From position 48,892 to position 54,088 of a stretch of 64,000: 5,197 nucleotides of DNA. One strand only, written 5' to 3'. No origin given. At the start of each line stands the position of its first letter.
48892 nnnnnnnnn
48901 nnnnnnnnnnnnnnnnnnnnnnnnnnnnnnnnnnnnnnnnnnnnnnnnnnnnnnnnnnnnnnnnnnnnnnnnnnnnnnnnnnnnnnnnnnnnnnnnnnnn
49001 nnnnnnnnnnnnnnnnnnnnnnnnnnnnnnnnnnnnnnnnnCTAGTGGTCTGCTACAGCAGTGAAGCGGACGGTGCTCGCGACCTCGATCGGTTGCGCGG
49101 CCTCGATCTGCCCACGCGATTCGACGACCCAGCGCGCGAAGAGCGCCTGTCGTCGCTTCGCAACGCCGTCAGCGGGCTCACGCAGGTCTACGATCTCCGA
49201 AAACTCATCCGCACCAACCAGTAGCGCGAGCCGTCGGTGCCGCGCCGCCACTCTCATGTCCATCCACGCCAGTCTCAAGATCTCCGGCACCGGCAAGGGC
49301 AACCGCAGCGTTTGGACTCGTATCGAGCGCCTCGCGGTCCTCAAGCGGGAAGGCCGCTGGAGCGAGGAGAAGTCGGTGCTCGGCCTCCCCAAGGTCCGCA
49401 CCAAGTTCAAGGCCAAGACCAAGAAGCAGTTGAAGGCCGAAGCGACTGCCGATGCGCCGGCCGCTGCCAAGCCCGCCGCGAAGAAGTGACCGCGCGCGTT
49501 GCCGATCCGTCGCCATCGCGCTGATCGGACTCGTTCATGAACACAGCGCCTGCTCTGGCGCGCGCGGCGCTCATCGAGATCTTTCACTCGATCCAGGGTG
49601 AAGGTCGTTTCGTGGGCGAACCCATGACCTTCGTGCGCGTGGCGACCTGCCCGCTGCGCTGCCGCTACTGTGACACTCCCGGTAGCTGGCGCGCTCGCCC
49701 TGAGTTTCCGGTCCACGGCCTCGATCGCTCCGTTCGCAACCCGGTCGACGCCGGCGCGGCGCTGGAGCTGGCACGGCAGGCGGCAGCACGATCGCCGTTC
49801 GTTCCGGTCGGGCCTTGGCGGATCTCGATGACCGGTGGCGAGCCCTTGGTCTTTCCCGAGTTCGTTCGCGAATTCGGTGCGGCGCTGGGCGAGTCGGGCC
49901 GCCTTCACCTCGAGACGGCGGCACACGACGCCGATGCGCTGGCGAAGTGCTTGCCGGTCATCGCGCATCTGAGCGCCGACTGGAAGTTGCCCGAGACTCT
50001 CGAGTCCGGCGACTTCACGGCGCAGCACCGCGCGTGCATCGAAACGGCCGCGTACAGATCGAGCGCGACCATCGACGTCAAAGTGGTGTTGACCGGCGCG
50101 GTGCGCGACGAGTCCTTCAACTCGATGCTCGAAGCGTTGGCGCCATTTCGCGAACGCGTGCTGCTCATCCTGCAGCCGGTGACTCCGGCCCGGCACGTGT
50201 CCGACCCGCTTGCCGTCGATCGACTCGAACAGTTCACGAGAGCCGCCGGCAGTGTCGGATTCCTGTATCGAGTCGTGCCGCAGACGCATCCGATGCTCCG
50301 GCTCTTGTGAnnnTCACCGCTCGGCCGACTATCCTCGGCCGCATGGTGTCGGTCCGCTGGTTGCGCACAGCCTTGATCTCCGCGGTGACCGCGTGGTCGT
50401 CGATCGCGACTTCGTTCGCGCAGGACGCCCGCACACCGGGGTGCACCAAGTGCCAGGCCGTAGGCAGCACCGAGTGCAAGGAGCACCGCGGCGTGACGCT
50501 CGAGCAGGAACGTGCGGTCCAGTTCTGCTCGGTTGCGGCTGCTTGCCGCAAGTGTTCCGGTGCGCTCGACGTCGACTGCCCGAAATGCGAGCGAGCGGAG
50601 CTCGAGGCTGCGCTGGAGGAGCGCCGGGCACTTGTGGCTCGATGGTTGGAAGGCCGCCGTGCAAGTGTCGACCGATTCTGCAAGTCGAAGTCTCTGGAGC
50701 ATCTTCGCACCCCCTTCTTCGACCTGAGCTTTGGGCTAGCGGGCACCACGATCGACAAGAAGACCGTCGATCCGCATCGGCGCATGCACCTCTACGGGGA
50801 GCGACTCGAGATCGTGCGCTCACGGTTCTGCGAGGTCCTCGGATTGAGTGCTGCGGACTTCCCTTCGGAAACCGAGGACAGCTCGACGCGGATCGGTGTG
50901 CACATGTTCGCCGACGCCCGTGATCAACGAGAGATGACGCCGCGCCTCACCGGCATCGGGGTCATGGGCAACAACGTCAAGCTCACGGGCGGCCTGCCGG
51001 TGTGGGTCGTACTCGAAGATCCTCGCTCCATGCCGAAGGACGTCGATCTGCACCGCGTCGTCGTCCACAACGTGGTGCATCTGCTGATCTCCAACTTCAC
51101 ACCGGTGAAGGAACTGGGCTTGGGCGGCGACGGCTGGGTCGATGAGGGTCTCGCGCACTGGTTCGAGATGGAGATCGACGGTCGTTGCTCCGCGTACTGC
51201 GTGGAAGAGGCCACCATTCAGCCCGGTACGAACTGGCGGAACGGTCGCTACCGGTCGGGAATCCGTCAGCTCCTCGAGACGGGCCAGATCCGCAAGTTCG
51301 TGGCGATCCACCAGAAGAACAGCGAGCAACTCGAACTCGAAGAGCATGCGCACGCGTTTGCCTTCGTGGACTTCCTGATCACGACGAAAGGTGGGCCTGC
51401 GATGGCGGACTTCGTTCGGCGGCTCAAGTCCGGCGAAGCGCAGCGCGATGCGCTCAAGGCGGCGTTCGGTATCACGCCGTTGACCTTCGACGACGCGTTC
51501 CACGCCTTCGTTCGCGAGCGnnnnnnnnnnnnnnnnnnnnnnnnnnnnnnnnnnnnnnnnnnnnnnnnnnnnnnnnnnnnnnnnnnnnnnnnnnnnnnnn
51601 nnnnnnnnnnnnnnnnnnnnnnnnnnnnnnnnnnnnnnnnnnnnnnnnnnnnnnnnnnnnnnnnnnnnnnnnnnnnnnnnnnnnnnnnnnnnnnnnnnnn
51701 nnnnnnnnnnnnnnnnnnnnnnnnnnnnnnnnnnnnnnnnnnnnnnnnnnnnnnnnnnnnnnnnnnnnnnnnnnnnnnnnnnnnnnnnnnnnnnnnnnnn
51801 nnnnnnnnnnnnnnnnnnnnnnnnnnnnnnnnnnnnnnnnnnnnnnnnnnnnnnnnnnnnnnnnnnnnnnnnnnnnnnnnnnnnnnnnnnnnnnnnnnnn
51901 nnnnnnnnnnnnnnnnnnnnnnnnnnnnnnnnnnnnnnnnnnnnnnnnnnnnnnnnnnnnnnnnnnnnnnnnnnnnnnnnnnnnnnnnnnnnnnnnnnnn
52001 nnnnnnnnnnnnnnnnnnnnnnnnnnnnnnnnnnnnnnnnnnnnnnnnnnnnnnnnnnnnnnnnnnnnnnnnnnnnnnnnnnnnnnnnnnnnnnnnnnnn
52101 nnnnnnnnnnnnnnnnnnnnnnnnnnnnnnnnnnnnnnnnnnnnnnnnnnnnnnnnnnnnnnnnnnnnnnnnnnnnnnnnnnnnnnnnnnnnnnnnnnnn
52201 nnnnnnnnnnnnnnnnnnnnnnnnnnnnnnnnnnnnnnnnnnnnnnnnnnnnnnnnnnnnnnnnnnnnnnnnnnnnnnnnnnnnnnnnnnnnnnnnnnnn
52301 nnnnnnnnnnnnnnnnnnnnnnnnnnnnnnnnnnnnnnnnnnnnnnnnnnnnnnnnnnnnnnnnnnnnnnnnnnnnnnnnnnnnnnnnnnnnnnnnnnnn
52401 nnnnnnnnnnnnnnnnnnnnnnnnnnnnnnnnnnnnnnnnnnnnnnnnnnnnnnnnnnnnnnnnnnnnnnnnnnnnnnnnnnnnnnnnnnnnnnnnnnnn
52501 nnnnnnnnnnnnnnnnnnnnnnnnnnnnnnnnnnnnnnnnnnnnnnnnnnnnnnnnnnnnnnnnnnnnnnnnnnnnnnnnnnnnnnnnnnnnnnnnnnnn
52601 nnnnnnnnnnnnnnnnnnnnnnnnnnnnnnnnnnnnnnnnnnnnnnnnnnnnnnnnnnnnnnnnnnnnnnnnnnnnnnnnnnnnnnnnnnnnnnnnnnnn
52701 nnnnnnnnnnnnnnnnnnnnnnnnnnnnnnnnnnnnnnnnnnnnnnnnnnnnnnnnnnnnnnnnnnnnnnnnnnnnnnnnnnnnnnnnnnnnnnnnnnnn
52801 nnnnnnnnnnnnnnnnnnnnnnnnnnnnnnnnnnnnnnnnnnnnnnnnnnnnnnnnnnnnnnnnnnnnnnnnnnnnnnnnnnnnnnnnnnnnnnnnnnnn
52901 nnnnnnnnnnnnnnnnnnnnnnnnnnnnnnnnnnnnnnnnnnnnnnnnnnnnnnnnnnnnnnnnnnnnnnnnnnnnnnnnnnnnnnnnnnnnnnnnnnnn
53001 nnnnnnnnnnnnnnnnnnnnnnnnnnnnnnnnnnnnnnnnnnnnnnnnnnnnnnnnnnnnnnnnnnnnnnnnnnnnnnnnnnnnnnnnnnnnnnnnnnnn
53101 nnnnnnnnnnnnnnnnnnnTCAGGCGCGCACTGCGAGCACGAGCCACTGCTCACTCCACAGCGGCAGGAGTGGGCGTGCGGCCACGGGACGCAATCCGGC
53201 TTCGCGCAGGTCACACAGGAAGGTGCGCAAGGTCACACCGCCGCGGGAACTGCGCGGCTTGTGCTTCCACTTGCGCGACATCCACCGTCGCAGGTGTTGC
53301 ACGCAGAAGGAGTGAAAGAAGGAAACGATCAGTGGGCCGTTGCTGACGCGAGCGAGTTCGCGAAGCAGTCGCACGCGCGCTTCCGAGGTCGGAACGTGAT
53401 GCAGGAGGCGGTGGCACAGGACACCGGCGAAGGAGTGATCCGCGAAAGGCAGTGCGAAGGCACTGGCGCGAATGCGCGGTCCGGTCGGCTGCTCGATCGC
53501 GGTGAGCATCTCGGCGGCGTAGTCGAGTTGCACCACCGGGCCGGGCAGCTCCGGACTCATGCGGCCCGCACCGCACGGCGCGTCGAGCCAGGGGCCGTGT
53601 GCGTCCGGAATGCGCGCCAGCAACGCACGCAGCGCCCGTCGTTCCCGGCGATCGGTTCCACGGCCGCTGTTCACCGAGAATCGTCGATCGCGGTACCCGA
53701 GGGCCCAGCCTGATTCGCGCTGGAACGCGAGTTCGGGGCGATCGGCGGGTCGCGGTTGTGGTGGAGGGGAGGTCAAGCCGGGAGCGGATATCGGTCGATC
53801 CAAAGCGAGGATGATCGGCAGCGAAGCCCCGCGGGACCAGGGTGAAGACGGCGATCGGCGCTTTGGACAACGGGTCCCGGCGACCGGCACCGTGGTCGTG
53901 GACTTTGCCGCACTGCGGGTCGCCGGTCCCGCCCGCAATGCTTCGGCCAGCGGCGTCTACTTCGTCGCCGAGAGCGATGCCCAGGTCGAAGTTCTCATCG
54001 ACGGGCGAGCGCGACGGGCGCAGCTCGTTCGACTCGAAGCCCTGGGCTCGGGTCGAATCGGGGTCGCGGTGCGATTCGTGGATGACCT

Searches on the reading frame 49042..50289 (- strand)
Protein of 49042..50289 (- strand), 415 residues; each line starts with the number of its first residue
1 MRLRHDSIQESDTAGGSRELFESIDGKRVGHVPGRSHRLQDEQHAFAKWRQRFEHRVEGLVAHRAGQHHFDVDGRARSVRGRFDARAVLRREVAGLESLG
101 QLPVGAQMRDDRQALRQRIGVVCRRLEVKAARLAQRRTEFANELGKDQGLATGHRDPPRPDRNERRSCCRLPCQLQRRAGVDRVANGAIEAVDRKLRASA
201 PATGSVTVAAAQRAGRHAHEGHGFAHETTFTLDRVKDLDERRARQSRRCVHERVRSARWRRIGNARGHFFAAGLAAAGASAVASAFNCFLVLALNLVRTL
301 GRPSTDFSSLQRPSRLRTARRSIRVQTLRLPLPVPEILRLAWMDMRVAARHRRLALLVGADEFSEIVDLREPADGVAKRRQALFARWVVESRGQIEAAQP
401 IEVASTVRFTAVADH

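Call 44: find_encoding_contigs(protein=window:49042-50289:-, flank=10000, max_places=1)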
Protein window:49042-50289:- (415 aa): no gene with exactly this product is on record in the collection.

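Call 47: search_protein_families(library=pfam, proteins=[window:49042-50289:-], max_evalue=0.0001)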
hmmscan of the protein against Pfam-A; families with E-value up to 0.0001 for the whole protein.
window:49042-50289:- (415 aa): 0 families

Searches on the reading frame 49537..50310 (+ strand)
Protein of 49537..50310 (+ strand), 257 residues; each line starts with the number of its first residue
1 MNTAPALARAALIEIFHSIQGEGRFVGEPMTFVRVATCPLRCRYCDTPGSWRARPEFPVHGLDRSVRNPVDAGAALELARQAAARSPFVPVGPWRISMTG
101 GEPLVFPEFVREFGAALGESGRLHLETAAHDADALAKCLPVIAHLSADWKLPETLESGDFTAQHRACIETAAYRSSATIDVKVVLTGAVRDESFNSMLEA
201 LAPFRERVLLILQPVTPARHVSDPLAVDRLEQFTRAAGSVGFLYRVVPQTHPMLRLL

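Call 78: search_protein_families(library=pfam, proteins=[window:49537-50310:+], max_evalue=0.0001)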
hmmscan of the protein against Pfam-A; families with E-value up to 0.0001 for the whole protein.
window:49537-50310:+ (257 aa): 1 family
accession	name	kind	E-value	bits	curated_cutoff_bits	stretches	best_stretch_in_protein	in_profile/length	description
PF04055.27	Radical_SAM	-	1.4e-06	29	29.5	1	37-137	6-99/166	Radical SAM superfamily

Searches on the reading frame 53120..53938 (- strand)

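Call 78: search_protein_families(library=pfam, proteins=[window:53120-53938:-], max_evalue=0.0001)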
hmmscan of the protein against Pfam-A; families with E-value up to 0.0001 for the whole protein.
window:53120-53938:- (272 aa): 2 families
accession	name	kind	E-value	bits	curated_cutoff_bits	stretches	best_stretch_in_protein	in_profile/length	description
PF08241.18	Methyltransf_11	-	1.4e-11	45.3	21.2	1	118-198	1-86/95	Methyltransferase domain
PF13649.12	Methyltransf_25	-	7.4e-08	33.4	27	1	118-198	2-92/97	Methyltransferase domain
